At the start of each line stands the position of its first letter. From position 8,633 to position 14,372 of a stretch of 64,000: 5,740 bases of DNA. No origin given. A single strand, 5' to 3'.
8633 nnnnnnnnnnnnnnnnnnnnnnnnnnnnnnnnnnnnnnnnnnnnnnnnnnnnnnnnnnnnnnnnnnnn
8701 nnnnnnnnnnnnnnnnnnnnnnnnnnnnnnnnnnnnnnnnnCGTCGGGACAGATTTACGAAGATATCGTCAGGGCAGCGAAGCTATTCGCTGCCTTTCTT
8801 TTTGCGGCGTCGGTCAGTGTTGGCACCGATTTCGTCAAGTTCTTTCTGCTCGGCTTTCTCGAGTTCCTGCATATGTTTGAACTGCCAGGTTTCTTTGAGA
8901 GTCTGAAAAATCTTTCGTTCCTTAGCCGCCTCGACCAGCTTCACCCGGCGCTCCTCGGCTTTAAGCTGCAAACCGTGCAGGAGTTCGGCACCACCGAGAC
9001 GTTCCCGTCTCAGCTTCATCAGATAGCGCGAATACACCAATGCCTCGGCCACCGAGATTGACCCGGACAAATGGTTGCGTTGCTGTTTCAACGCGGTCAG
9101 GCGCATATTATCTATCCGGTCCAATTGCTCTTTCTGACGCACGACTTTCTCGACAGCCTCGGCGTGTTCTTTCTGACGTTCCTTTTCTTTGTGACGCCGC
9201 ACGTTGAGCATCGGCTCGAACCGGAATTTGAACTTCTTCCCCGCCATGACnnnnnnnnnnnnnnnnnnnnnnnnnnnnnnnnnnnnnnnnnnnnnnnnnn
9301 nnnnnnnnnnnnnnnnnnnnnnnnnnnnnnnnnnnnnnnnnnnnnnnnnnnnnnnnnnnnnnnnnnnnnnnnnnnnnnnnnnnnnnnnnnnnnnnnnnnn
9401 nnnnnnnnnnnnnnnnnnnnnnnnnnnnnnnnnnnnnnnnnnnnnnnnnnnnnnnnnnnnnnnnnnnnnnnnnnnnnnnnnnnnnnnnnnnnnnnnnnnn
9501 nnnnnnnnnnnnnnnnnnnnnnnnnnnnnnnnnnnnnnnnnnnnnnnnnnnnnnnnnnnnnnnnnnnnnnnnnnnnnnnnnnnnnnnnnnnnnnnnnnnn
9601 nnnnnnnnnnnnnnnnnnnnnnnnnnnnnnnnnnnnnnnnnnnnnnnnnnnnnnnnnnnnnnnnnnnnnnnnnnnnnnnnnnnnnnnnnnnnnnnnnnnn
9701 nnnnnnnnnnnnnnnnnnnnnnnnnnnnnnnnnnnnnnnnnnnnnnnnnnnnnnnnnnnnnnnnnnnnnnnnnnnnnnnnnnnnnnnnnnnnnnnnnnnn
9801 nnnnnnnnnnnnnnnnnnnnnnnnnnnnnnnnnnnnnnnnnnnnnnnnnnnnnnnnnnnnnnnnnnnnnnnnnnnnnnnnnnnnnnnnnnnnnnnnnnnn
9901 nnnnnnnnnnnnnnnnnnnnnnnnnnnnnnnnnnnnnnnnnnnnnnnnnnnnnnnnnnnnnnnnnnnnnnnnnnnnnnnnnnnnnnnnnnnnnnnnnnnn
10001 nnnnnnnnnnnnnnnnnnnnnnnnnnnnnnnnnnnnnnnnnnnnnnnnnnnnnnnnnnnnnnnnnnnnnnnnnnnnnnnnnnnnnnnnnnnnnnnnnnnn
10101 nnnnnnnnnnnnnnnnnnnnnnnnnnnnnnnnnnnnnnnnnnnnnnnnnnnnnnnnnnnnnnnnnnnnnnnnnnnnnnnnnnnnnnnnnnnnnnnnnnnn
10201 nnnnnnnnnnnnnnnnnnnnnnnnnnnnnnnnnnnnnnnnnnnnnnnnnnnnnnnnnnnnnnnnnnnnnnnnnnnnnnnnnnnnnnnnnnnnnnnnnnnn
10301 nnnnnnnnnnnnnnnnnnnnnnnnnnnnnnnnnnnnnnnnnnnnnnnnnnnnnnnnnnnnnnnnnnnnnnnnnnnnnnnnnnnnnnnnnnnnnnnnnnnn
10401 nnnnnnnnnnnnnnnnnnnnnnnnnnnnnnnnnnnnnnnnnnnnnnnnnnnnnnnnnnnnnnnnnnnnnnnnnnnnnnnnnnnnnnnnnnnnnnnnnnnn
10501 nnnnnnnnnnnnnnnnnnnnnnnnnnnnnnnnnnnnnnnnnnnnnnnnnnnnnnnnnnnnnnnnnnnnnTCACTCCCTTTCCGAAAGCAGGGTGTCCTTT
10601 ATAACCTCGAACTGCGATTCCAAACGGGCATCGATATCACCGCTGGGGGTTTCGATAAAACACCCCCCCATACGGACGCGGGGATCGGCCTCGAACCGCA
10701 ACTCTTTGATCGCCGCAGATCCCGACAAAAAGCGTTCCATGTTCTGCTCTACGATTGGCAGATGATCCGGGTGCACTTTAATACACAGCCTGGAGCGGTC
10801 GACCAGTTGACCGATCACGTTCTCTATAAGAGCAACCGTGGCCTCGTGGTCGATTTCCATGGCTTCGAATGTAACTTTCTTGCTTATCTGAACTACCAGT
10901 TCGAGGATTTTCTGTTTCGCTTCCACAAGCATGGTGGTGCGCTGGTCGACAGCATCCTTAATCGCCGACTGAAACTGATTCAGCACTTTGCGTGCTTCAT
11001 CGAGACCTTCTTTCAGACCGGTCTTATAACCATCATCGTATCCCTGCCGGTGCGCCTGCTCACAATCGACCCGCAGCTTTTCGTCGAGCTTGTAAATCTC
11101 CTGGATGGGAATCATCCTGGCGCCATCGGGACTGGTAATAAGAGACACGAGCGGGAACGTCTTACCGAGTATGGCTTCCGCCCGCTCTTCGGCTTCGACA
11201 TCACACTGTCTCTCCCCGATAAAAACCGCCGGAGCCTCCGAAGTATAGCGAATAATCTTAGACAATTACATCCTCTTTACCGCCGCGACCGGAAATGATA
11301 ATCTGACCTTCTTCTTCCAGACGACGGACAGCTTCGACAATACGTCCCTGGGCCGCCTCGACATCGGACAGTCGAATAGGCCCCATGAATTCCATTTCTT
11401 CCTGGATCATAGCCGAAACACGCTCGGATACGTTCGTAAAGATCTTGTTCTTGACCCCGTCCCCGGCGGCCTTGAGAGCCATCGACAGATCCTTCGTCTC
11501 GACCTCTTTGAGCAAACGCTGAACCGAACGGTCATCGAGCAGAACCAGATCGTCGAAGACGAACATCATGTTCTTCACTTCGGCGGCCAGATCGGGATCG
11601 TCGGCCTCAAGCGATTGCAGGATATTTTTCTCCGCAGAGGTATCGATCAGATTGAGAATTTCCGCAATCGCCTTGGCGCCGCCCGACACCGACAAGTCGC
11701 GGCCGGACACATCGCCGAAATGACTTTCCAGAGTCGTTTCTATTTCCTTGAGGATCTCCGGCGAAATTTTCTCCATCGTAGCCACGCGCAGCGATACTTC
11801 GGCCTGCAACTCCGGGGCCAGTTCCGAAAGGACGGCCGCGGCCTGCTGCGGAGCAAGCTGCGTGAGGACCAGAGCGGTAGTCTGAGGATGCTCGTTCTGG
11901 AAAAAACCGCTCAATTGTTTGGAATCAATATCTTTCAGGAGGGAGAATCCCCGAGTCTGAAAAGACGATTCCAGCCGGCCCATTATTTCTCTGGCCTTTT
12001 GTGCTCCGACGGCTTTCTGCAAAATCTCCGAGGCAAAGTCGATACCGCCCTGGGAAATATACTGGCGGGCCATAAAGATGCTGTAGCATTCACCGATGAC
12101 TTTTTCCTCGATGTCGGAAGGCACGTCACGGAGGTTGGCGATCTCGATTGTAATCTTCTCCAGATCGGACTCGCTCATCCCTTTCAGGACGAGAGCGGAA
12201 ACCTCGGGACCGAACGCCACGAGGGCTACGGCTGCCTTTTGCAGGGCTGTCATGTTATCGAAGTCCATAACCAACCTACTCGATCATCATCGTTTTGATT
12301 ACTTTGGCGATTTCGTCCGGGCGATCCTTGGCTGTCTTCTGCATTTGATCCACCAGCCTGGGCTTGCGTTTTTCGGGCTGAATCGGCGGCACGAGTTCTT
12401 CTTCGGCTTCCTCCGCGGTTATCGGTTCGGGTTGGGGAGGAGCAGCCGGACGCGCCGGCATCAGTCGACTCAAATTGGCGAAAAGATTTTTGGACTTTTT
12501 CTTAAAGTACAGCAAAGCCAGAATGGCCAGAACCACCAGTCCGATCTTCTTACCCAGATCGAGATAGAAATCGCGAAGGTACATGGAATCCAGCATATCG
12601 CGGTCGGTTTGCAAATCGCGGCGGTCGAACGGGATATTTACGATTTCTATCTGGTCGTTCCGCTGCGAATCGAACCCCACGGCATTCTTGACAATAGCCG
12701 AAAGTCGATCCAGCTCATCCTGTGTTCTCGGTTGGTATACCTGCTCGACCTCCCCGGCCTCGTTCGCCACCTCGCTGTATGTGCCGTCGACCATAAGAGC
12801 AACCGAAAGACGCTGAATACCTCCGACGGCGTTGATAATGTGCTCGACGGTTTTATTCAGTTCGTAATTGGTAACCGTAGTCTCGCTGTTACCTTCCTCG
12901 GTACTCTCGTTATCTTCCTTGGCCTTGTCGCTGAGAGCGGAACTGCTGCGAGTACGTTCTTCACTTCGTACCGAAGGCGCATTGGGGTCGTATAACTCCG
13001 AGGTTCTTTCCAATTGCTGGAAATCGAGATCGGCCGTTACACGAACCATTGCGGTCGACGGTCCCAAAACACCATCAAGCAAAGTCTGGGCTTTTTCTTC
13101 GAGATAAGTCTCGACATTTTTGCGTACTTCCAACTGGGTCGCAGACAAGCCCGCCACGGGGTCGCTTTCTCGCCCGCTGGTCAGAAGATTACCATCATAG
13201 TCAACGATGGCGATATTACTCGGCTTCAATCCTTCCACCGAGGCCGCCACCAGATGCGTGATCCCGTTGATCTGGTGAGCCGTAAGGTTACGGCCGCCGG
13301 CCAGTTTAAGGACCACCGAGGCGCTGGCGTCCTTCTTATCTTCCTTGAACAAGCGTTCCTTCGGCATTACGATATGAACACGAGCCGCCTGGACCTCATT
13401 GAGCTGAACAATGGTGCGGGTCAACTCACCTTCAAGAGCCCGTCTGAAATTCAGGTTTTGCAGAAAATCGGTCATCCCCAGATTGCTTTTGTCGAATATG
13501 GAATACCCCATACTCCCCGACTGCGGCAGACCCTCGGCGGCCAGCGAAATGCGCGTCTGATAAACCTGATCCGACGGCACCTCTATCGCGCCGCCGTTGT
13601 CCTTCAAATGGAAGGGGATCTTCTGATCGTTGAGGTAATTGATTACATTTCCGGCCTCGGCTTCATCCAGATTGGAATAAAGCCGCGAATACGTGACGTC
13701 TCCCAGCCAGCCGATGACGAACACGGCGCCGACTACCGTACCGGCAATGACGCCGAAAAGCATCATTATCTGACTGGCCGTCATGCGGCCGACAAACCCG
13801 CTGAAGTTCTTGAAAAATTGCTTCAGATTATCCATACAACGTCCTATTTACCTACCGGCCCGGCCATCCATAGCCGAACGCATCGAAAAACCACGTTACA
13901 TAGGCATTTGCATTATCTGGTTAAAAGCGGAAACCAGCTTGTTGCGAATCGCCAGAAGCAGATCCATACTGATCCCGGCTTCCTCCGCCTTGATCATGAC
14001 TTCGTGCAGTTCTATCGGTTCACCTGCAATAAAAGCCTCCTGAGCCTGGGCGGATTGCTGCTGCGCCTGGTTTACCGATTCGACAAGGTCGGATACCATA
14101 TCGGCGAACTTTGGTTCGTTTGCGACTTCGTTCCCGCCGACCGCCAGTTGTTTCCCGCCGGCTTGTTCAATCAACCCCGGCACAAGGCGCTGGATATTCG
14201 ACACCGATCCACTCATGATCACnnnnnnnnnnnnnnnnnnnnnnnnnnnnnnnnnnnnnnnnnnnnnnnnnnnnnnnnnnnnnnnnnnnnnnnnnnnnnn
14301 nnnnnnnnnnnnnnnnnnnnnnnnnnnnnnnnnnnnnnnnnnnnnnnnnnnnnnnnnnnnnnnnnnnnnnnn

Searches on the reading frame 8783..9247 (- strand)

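Call 8: search_protein_families(library=pfam, proteins=[window:8783-9247:-], max_evalue=0.001)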
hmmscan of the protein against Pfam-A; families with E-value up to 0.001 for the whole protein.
window:8783-9247:- (154 aa): 1 family
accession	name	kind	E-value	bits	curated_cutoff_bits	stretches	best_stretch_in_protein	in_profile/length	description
PF02050.21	FliJ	-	5.9e-14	52.8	28.4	1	25-141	4-119/123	Flagellar FliJ protein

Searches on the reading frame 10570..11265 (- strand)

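Call 8: search_protein_families(library=pfam, proteins=[window:10570-11265:-], max_evalue=0.001)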
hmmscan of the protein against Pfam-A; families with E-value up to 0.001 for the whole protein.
window:10570-11265:- (231 aa): 1 family
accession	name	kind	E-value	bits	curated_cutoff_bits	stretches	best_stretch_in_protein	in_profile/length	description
PF02108.21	FliH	-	2.1e-21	76.6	24.1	1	94-220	3-126/128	Flagellar assembly protein FliH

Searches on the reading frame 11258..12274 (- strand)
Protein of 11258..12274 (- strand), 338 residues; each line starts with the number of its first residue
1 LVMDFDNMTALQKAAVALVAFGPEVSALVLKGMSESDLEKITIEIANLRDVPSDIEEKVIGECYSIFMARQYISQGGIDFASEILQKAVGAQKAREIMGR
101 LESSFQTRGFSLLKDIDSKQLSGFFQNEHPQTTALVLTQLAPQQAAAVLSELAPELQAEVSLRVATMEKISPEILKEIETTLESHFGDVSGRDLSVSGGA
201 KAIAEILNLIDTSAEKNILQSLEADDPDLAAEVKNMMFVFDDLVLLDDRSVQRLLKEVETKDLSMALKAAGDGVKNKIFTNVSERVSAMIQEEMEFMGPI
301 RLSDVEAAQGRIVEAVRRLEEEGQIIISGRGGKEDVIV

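Call 8: search_protein_families(library=pfam, proteins=[window:11258-12274:-], max_evalue=0.001)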
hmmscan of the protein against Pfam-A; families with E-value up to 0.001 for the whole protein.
window:11258-12274:- (338 aa): 3 families
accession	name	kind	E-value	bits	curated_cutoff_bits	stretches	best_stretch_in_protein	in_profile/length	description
PF01706.21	FliG_C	-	2.9e-44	150.2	23.3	1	221-327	2-108/108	FliG C-terminal domain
PF14842.11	FliG_N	-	9e-36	123.1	25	2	7-110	1-104/104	FliG N-terminal domain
PF14841.11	FliG_M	-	4e-31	107.5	25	1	119-191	2-74/76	FliG middle domain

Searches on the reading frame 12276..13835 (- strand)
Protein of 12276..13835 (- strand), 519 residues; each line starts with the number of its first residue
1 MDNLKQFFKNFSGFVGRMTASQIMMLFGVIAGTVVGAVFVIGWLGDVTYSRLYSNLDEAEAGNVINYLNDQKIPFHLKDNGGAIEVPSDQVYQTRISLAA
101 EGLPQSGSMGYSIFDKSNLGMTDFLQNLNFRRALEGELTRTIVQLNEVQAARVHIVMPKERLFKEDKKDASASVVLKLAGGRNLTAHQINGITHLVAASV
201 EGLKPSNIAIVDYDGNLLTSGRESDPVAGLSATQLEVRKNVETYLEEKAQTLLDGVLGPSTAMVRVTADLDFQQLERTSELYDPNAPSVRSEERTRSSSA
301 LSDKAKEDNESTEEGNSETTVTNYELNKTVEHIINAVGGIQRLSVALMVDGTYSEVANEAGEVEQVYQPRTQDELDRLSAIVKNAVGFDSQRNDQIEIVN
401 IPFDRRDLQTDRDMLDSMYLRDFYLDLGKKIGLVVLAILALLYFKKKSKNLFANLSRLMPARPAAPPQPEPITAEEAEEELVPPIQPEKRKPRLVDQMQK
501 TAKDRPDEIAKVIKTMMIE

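Call 8: search_protein_families(library=pfam, proteins=[window:12276-13835:-], max_evalue=0.001)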
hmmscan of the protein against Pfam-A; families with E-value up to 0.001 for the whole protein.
window:12276-13835:- (519 aa): 2 families
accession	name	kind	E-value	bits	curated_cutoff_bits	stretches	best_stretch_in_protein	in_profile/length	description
PF01514.23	YscJ_FliF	-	1.4e-66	224.2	24.4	1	48-219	5-178/179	Secretory protein of YscJ/FliF family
PF08345.17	YscJ_FliF_C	-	1.7e-36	126.3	23.8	1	253-403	1-147/147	Flagellar M-ring protein C-terminal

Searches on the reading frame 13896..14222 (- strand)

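Call 8: search_protein_families(library=pfam, proteins=[window:13896-14222:-], max_evalue=0.001)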
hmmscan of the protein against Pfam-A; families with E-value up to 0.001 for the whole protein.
window:13896-14222:- (108 aa): 1 family
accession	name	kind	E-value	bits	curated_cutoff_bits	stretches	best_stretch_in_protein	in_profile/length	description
PF02049.23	FliE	-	2e-25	89.2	22.4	1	31-108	13-89/89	Flagellar hook-basal body complex protein FliE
